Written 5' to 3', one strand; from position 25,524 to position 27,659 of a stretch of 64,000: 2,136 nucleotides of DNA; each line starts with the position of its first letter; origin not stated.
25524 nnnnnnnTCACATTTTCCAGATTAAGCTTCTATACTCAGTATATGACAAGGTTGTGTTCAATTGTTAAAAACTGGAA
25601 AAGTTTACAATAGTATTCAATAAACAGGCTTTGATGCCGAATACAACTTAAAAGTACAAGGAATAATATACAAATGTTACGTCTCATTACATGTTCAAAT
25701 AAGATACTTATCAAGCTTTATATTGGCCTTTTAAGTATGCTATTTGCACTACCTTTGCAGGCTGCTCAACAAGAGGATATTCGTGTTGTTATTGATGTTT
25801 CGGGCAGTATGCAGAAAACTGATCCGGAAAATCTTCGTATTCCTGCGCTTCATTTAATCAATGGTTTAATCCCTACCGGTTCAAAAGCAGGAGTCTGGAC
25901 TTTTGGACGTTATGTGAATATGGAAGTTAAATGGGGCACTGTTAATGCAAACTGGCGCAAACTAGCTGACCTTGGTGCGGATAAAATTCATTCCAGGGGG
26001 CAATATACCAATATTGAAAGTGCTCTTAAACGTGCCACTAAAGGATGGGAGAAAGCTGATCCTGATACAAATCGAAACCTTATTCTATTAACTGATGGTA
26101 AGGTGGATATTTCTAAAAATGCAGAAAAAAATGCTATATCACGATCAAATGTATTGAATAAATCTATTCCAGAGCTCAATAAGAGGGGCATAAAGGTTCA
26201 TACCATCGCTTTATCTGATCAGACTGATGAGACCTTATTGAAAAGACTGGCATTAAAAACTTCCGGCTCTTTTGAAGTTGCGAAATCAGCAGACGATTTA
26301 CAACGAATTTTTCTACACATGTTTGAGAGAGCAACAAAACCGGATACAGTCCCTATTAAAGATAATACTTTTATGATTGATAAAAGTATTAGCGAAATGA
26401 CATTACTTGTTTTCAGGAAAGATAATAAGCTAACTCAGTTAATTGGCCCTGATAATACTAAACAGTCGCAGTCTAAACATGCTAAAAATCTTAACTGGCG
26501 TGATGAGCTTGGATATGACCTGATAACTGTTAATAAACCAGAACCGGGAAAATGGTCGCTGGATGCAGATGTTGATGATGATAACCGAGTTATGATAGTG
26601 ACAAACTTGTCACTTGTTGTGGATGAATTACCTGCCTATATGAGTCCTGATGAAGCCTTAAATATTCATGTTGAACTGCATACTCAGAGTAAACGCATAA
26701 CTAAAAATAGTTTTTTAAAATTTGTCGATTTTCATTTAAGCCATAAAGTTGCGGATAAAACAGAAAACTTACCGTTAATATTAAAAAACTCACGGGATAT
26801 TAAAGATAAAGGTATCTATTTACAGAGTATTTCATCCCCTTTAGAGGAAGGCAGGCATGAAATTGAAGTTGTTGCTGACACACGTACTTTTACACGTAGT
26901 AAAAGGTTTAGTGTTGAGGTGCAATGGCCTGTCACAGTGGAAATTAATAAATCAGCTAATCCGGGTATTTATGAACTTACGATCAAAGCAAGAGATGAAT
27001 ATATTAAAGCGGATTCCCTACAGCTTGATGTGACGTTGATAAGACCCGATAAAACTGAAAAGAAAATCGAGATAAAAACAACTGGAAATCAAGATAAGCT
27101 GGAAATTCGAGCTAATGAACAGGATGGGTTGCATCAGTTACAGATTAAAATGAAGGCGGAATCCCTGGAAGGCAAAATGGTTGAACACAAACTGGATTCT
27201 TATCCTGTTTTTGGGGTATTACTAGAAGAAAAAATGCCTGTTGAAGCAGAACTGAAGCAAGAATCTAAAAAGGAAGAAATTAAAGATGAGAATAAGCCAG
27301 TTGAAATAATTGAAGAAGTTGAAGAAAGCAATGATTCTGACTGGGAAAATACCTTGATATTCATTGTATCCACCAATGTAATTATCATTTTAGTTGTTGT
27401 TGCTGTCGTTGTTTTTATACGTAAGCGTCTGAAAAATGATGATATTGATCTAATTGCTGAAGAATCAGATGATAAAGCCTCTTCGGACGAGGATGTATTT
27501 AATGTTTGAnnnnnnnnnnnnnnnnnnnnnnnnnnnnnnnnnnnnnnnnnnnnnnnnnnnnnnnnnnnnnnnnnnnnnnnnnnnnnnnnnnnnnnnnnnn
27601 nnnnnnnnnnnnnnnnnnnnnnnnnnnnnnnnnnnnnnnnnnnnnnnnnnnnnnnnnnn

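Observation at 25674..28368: Two-gene membrane module: periplasmic VWA protein plus acidic membrane-anchored partner sharing a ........(I/F) motif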

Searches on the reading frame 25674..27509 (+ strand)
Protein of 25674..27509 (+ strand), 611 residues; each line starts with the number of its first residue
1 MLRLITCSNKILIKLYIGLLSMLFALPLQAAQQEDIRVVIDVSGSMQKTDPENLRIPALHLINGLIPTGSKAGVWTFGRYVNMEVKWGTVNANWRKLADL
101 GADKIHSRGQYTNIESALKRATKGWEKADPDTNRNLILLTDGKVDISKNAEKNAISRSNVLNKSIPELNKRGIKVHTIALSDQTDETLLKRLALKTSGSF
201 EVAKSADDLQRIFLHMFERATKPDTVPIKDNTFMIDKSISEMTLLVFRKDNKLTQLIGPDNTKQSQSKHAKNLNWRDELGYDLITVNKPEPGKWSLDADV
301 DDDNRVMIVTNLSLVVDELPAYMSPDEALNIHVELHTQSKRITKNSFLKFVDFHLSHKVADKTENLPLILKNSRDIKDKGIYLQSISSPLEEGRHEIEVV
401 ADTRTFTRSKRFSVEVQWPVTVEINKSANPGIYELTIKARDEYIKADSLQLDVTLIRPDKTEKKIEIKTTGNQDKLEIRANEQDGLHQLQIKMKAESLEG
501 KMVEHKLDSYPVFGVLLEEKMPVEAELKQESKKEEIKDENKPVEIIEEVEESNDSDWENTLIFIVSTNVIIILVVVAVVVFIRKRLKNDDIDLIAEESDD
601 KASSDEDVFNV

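Call 3: search_protein_families(library=pfam, proteins=[window:25674-27509:+], max_evalue=0.1)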
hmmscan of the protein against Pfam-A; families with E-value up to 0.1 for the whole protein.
window:25674-27509:+ (611 aa): 8 families
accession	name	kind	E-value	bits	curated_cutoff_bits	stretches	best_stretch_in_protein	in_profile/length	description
PF00092.34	VWA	-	6.6e-13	49.7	23.8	1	35-211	1-170/174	von Willebrand factor type A domain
PF13519.12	VWA_2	-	8.2e-09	36.5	27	1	38-143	3-107/107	von Willebrand factor type A domain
PF23560.1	GBD_Hemicentin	-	1.1e-08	35.4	27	1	225-303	11-90/100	Hemicentin galactose-binding domain-like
PF13768.12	VWA_3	-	1.3e-06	29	27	1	35-199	2-152/155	von Willebrand factor type A domain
PF15102.11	TMEM154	-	0.0089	16.3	30.3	1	522-592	26-99/153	TMEM154 protein family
PF10989.13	DUF2808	-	0.042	14.3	25.3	0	412-475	21-88/146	Protein of unknown function (DUF2808)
PF05762.20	VWA_CoxE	-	0.053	13.4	26.4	0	30-179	53-186/222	VWA domain containing CoxE-like protein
PF13020.12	NOV_C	-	0.06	13.9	22.1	0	447-482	27-63/91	Protein NO VEIN, C-terminal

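Call 4: search_protein_families(library=ncbifam, proteins=[window:25674-27509:+], max_evalue=0.1)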
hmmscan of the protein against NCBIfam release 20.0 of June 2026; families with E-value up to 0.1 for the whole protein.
window:25674-27509:+ (611 aa): 3 families
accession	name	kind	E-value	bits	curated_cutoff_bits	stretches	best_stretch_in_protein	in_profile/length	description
TIGR03503.1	TIGR03503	hypoth_equivalog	9.4e-44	149.9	305.6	1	225-585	2-372/374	TIGR03503 family protein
NF047506.1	VWA_BatB_Lepto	exception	0.0062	15.7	350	1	32-143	84-197/324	VWA domain-containing protein BatB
NF052408.1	NOVXTKCP_fam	equivalog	0.046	13.8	60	0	562-589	15-42/46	NOVXTKCP family nitrogen cycling protein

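Call 12: find_homologous_proteins(query=window:25674-27509:+, max_evalue=0.001)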
Query window:25674-27509:+ (611 aa): 1919 proteins with E <= 0.001 among 8000 candidates; the best 120 are listed.
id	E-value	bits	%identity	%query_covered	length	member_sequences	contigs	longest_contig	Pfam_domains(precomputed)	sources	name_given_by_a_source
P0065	0.0e+0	1332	100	100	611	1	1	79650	PF13768.13,PF23560.2,PF00092.35,PF13519.13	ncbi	-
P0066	4.2e-267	906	69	97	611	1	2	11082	PF13768.13,PF00092.35,PF13519.13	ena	-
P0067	7.5e-262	888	71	94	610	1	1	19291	PF13768.13,PF00092.35,PF13519.13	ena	-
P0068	6.5e-259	879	71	92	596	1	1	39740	PF13768.13,PF23560.2,PF00092.35,PF13519.13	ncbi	-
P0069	9.3e-258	875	68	96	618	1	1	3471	PF13768.13,PF00092.35,PF13519.13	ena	-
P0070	9.7e-253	858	67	95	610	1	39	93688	PF13768.13,PF23560.2,PF00092.35,PF13519.13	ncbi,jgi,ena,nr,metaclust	ncbi:MAG: VWA domain-containing protein [Gammaproteobacteria bacterium]|jgi:uncharacterized protein 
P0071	1.1e-252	858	67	95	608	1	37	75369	PF13768.13,PF23560.2,PF00092.35,PF13519.13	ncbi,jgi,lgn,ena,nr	ncbi:MAG: VWA domain-containing protein [Gammaproteobacteria bacterium]|nr:VWA domain-containing pro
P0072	6.0e-252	856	67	93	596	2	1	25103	PF13768.13,PF23560.2,PF00092.35,PF13519.13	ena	-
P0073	2.4e-251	854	65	95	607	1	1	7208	PF23560.2,PF00092.35,PF13519.13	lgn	-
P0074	7.3e-250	849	66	95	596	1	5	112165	PF13768.13,PF23560.2,PF00092.35,PF13519.13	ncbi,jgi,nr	ncbi:MAG: VWA domain-containing protein [Gammaproteobacteria bacterium]|nr:VWA domain-containing pro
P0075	5.2e-243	826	64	96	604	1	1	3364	PF13768.13,PF23560.2,PF00092.35,PF13519.13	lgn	-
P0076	3.4e-226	771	61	94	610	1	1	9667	PF13768.13,PF00092.35,PF13519.13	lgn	-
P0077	3.5e-224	764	58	97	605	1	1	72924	PF13768.13,PF23560.2,PF00092.35,PF13519.13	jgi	jgi:uncharacterized protein (TIGR03503 family)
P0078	2.2e-222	758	61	94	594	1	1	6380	PF13768.13,PF23560.2,PF00092.35,PF13519.13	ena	-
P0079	6.5e-222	757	59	97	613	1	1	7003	PF13768.13,PF23560.2,PF00092.35,PF13519.13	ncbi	-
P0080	6.8e-218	743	58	96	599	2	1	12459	PF23560.2,PF00092.35,PF13519.13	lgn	-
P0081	1.2e-215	736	56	97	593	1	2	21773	PF13768.13,PF23560.2,PF00092.35,PF13519.13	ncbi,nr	ncbi:MAG: vWA domain-containing protein [Gammaproteobacteria bacterium]|nr:vWA domain-containing pro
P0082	2.5e-213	728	58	95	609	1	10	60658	PF00092.35,PF13519.13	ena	-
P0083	2.5e-212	725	55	97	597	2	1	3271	PF13768.13,PF23560.2,PF00092.35,PF13519.13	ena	-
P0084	7.0e-212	723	58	95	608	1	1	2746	PF00092.35,PF13519.13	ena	-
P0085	1.2e-211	723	58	95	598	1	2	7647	PF23560.2,PF00092.35,PF13519.13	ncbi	-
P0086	2.7e-211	721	58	96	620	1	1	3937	PF13768.13,PF23560.2,PF00092.35,PF13519.13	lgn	-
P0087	2.7e-210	718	59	95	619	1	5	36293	PF00092.35,PF13519.13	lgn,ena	-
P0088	5.8e-209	714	57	96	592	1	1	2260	PF13768.13,PF00092.35,PF13519.13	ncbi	-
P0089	2.7e-207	708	55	99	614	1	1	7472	PF13768.13,PF00092.35,PF13519.13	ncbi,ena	-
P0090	2.7e-206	705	54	98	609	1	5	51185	PF23560.2,PF00092.35,PF13519.13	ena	-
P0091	4.7e-206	704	56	96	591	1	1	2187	PF23560.2,PF00092.35,PF13519.13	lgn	-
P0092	5.3e-206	704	56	95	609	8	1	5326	PF23560.2,PF00092.35,PF13519.13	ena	-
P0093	7.2e-206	704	56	96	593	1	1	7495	PF23560.2,PF00092.35,PF13519.13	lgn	-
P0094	1.4e-204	699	56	92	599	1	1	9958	PF23560.2,PF00092.35,PF13519.13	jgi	jgi:uncharacterized protein (TIGR03503 family)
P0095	7.4e-204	697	55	96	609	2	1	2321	PF13768.13,PF23560.2,PF00092.35,PF13519.13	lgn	-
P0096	1.4e-203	696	53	96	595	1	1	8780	PF23560.2,PF00092.35,PF13519.13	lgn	-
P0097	1.5e-202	693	53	96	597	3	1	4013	PF23560.2,PF00092.35,PF13519.13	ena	-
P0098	5.4e-201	687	56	95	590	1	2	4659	PF00092.35,PF13519.13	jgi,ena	-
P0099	1.3e-199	683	55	95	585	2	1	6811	PF00092.35,PF13519.13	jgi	-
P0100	5.8e-194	664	53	96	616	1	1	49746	PF13768.13,PF00092.35,PF13519.13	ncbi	-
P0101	1.1e-193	663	53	96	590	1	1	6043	PF13768.13,PF00092.35,PF13519.13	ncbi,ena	-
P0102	3.7e-193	662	55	95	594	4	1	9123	PF13768.13,PF00092.35,PF13519.13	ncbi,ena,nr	ncbi:MAG: VWA domain-containing protein [Gammaproteobacteria bacterium]|nr:VWA domain-containing pro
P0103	5.8e-193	661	53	98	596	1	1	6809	PF13768.13,PF23560.2,PF00092.35,PF13519.13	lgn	-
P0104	1.9e-192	659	53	93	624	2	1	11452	PF13768.13,PF00092.35,PF13519.13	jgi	-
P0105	2.5e-191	656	53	92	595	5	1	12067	PF23560.2,PF00092.35,PF13519.13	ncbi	-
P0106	6.4e-190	651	53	96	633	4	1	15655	PF23560.2,PF00092.35,PF13519.13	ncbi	-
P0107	1.6e-188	646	53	92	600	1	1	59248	PF00092.35,PF13519.13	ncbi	-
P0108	1.9e-187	643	53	93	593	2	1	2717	PF00092.35,PF13519.13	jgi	jgi:uncharacterized protein (TIGR03503 family)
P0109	4.5e-187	642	50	97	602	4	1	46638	PF00092.35,PF13519.13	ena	-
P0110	8.1e-187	641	54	93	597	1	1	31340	PF13768.13,PF23560.2,PF00092.35,PF13519.13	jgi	-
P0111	3.4e-186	639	51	97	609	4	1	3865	PF00092.35,PF13519.13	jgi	jgi:uncharacterized protein (TIGR03503 family)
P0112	1.2e-185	637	52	94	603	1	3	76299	PF00092.35,PF13519.13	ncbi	-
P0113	1.4e-185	637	55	83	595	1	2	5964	PF23560.2,PF00092.35,PF13519.13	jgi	jgi:uncharacterized protein (TIGR03503 family)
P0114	1.9e-185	636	55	93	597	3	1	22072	PF23560.2,PF00092.35,PF13519.13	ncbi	-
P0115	6.0e-185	635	52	95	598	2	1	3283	PF23560.2,PF00092.35,PF13519.13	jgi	jgi:uncharacterized protein (TIGR03503 family)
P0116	1.3e-184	633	57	82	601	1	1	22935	PF00092.35,PF13519.13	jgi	jgi:uncharacterized protein (TIGR03503 family)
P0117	1.5e-184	633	51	97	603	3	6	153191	PF00092.35,PF13519.13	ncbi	-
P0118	6.1e-184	631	57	82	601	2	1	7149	PF00092.35,PF13519.13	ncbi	-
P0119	3.5e-183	629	56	83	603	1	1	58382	PF00092.35,PF13519.13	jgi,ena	-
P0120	2.0e-181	623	51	94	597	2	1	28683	PF00092.35,PF13519.13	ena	-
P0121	9.4e-180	617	52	95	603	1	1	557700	PF23560.2,PF00092.35,PF13519.13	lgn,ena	-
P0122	1.7e-179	616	50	96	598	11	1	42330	PF13768.13,PF00092.35,PF13519.13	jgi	jgi:hypothetical protein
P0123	2.0e-179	616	49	97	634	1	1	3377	PF13768.13,PF23560.2,PF00092.35,PF13519.13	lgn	-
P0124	5.1e-179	615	52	85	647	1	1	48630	PF00092.35,PF13519.13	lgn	-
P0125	7.5e-178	611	48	98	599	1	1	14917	PF23560.2,PF00092.35,PF13519.13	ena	-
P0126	1.1e-177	611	48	96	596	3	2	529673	PF00092.35,PF13519.13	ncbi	-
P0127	1.6e-177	610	49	97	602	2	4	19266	PF00092.35,PF13519.13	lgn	-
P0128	2.9e-177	609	48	96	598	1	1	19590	PF23560.2,PF00092.35,PF13519.13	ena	-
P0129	1.1e-174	601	47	93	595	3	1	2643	PF23560.2,PF00092.35,PF13519.13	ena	-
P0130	2.1e-174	600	53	86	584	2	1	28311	PF13768.13,PF23560.2,PF00092.35,PF13519.13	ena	-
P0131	5.7e-174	598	48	96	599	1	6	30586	PF23560.2,PF00092.35,PF13519.13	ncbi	-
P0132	8.2e-174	598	53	82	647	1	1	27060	PF00092.35,PF13519.13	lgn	-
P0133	4.8e-173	595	53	82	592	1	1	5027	PF13768.13,PF00092.35,PF13519.13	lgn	-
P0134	1.2e-172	594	56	80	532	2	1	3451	PF13768.13,PF23560.2,PF00092.35,PF13519.13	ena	-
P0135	1.6e-170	587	50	96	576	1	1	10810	PF13768.13,PF00092.35,PF13519.13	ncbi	-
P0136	2.1e-170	586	50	96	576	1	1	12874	PF13768.13,PF00092.35,PF13519.13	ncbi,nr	ncbi:MAG: VWA domain-containing protein [Gammaproteobacteria bacterium]|nr:VWA domain-containing pro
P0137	1.3e-169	584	51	93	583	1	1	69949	PF13768.13,PF00092.35,PF13519.13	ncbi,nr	ncbi:MAG: VWA domain-containing protein [Gammaproteobacteria bacterium]|nr:VWA domain-containing pro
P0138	1.6e-169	584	50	96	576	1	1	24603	PF13768.13,PF00092.35,PF13519.13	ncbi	-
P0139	3.0e-168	579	51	91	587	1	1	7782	PF13768.13,PF00092.35,PF13519.13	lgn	-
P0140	3.2e-168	579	80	52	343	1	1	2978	PF13768.13,PF00092.35,PF13519.13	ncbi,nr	ncbi:MAG: VWA domain-containing protein, partial [Gammaproteobacteria bacterium]|nr:VWA domain-conta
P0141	9.3e-168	578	50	90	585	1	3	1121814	PF00092.35,PF13519.13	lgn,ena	-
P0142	1.5e-167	577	49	98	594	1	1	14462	PF13768.13,PF23560.2,PF00092.35,PF13519.13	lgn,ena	-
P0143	1.4e-166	574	51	90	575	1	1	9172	PF13768.13,PF00092.35,PF13519.13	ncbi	-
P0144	3.5e-166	573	51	90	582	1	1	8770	PF13768.13,PF00092.35,PF13519.13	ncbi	-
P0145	3.6e-166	573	48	94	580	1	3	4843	PF13768.13,PF00092.35,PF13519.13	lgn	-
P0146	4.3e-166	572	50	93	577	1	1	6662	PF13768.13,PF00092.35,PF13519.13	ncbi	-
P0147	5.5e-166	572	48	98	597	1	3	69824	PF13768.13,PF00092.35,PF13519.13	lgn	-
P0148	6.4e-166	572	49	93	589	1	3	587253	PF13768.13,PF00092.35,PF13519.13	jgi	-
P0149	1.7e-165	570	50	93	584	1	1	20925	PF13768.13,PF23560.2,PF00092.35,PF13519.13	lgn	-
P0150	1.9e-165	570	49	96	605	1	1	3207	PF13768.13,PF23560.2,PF00092.35,PF13519.13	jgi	jgi:uncharacterized protein (TIGR03503 family)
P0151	8.0e-165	568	49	91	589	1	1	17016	PF13768.13,PF00092.35,PF13519.13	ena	-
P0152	2.1e-164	567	48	98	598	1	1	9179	PF13768.13,PF23560.2,PF00092.35,PF13519.13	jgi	jgi:uncharacterized protein (TIGR03503 family)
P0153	2.3e-164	567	50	92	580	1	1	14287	PF13768.13,PF00092.35,PF13519.13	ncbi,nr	ncbi:MAG: VWA domain-containing protein [Gammaproteobacteria bacterium]|nr:VWA domain-containing pro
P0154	2.4e-164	566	48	93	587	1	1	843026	PF13768.13,PF00092.35,PF13519.13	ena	-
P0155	3.1e-164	566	48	95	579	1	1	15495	PF13768.13,PF00092.35,PF13519.13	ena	-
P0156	4.5e-164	566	48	98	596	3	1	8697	PF13768.13,PF00092.35,PF13519.13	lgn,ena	-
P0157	5.0e-164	565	48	94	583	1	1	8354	PF13768.13,PF00092.35,PF13519.13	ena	-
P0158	6.2e-164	565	49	94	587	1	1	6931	PF13768.13,PF00092.35,PF13519.13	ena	-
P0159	1.5e-163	564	48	98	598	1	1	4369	PF13768.13,PF23560.2,PF00092.35,PF13519.13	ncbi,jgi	ncbi:MAG: hypothetical protein ACI845_004173 [Gammaproteobacteria bacterium]|jgi:uncharacterized pro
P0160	2.7e-163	563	49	96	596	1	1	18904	PF13768.13,PF23560.2,PF00092.35,PF13519.13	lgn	-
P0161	2.7e-163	563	49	95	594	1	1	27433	PF13768.13,PF23560.2,PF00092.35,PF13519.13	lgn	-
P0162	2.9e-163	563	48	95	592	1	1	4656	PF13768.13,PF23560.2,PF00092.35,PF13519.13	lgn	-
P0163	3.9e-163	563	46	95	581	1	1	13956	PF13768.13,PF00092.35,PF13519.13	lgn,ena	-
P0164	1.0e-162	561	50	94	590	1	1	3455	PF13768.13,PF00092.35,PF13519.13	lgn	-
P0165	1.5e-162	561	48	98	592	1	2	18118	PF13768.13,PF00092.35,PF13519.13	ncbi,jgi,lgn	ncbi:MAG: hypothetical protein ACI9KN_002317 [Gammaproteobacteria bacterium]|jgi:uncharacterized pro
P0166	2.9e-162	560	49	96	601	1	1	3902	PF00092.35,PF13519.13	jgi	jgi:uncharacterized protein (TIGR03503 family)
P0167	2.9e-162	560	49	97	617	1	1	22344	PF13768.13,PF23560.2,PF00092.35,PF13519.13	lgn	-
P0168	3.8e-162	559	49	93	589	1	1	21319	PF13768.13,PF23560.2,PF00092.35,PF13519.13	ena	-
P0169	6.0e-162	559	48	93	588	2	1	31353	PF13768.13,PF23560.2,PF00092.35,PF13519.13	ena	-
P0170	1.3e-160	554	47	96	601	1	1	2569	PF00092.35,PF13519.13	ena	-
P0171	1.6e-160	554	49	93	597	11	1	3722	PF13768.13,PF23560.2,PF00092.35,PF13519.13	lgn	-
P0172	1.6e-160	554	51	83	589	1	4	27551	PF13768.13,PF23560.2,PF00092.35,PF13519.13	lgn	-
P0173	1.6e-160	554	47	95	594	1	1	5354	PF23560.2,PF00092.35,PF13519.13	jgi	jgi:uncharacterized protein (TIGR03503 family)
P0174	1.9e-160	554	48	94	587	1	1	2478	PF13768.13,PF23560.2,PF00092.35,PF13519.13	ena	-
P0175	2.1e-160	553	48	94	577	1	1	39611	PF13768.13,PF00092.35,PF13519.13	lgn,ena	-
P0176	2.3e-160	553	46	96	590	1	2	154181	PF13768.13,PF00092.35,PF13519.13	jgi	-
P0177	2.3e-160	553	49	91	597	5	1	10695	PF13768.13,PF23560.2,PF00092.35,PF13519.13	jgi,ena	jgi:uncharacterized protein (TIGR03503 family)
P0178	2.8e-160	553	47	95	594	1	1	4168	PF23560.2,PF00092.35,PF13519.13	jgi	jgi:uncharacterized protein (TIGR03503 family)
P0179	3.1e-160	553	47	94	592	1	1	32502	PF23560.2,PF00092.35,PF13519.13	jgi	-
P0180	3.6e-160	553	46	95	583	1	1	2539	PF23560.2,PF00092.35,PF13519.13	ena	-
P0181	4.7e-160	552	48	95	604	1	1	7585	PF13768.13,PF23560.2,PF00092.35,PF13519.13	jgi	jgi:uncharacterized protein (TIGR03503 family)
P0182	5.4e-160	552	47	95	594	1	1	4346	PF23560.2,PF00092.35,PF13519.13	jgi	jgi:uncharacterized protein (TIGR03503 family)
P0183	7.0e-160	552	46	95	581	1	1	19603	PF13768.13,PF23560.2,PF00092.35,PF13519.13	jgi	-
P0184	2.0e-159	550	46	95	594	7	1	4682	PF23560.2,PF00092.35,PF13519.13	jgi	jgi:uncharacterized protein (TIGR03503 family)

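Call 25: search_dna_similar(query=window:25674-27509:+, collection=plasmids, mode=protein, max_evalue=0.00001, max_rows=20)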
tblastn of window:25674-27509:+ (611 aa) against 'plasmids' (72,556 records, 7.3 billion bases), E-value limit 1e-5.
Records with a match: 3; places in all: 3; records where one place covers at least 80% of the query: 0.
Best place of each record, by identity: <60% 3.
By first word of the organism name: Natronococcus 1; Haloarcula 1; Aeromonas 1.
By predicted mobility (MOB-suite, as given by PLSDB): non-mobilizable 3.
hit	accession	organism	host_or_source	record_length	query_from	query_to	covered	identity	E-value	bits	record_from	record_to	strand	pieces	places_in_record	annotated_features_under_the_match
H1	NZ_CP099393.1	Natronococcus sp. CG52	cell culture,salt lake sediment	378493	35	221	31%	28.6%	1e-8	66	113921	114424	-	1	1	VWA domain-containing protein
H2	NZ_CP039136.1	Haloarcula marismortui ATCC 43049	Cell culture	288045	35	227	32%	27.1%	9e-7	60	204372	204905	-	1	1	VWA domain-containing protein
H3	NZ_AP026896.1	Aeromonas caviae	Microbe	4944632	223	437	35%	23.9%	3e-10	71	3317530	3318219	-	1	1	none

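Call 26: get_annotated_region(hit=H3, flank=7000)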
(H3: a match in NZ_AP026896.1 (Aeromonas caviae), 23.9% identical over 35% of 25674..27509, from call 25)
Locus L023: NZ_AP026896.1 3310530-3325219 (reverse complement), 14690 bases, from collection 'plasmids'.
description: Aeromonas caviae strain KAM479 plasmid pKAM479_3, complete sequence
organism: Aeromonas caviae (NCBI taxid 648)
taxonomy: Bacteria; Pseudomonadota; Gammaproteobacteria; Aeromonadales; Aeromonadaceae; Aeromonas; Aeromonas caviae
host: -; source: Microbe; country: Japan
typing (MOB-suite, as given by PLSDB): non-mobilizable
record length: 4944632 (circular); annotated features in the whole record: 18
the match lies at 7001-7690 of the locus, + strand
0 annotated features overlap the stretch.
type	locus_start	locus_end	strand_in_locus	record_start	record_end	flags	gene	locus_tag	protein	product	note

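Call 47: predict_structure(alignment_id=A3)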
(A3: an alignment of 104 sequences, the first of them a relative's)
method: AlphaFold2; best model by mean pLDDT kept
length: 611 residues; sequences in the alignment: 104
mean_pLDDT: 89.1   pTM: 0.80
mean pLDDT of the five models: 89.1, 87.3, 87.3, 87.0, 86.8
residues with pLDDT >= 90: 485; 70-90: 50; 50-70: 23; < 50: 53
segments of 3 or more residues with pLDDT < 50: 1-3, 526-554, 590-608
pLDDT, mean of each block of 10 residues (from residue 1): 55 87 71 95 90 91 94 96 97 96 92 96 97 97 92 97 97 97 95 97 92 94 96 97 95 97 98 95 97 97 95 96 97 96 95 98 98 94 98 98 96 97 97 98 97 98 96 96 97 97 97 90 52 42 40 60 87 92 72 43 43 49
secondary structure, 60 per line:
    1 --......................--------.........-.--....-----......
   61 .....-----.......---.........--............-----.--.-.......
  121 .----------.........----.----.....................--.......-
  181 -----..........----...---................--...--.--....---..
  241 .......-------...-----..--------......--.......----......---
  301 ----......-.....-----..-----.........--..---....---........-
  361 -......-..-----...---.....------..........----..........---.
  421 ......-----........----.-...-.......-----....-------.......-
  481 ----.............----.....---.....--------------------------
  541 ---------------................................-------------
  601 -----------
elements in order: H3-24 E33-41 H46-49 H55-65 E71-77 E81-89 H92-103 H114-121 E132-140 H150-170 E173-179 H186-195 E200-202 H206-221 E224-226 E232-235 E239-247 E255-257 E273-278 E281-287 E292-297 E305-310 E312-316 E329-337 H345-348 E352-359 E362-367 E382-386 E393-402 E407-416 E420-426 E432-439 E450-456 E462-465 E473-479 E485-497 E502-506 E510-514 H556-587
